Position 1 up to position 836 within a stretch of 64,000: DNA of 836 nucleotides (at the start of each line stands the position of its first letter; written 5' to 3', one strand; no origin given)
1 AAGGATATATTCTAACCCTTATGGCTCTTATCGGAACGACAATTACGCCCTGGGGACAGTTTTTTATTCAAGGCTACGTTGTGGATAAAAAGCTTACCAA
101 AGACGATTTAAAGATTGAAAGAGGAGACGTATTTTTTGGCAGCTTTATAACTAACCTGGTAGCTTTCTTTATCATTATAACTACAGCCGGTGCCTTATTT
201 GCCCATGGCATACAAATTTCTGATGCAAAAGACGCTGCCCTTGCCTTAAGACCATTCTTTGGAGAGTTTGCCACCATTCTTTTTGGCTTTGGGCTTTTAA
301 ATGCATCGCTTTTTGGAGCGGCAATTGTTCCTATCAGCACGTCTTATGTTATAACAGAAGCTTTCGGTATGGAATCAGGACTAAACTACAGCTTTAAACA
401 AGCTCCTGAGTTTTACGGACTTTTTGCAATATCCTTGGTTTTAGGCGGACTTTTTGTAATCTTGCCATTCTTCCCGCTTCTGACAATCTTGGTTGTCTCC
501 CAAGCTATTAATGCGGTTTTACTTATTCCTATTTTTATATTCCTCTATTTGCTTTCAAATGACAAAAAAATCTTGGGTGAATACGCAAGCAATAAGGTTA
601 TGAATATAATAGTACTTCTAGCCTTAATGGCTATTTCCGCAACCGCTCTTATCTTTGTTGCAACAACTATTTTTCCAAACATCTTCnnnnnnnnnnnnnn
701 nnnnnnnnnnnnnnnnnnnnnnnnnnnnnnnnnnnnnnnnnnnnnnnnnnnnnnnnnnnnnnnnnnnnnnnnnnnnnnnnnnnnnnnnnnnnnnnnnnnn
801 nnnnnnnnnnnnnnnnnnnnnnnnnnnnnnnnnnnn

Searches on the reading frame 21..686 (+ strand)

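Call 18: search_protein_families(library=pfam, max_evalue=0.0001, proteins=[window:21-686:+])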
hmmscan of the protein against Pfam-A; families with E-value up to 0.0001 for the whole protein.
seq(222 aa): 1 family
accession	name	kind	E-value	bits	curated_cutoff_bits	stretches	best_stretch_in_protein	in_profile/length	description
PF01566.24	Nramp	-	8.3e-43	147.2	29.8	1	1-191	164-356/357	Natural resistance-associated macrophage protein-like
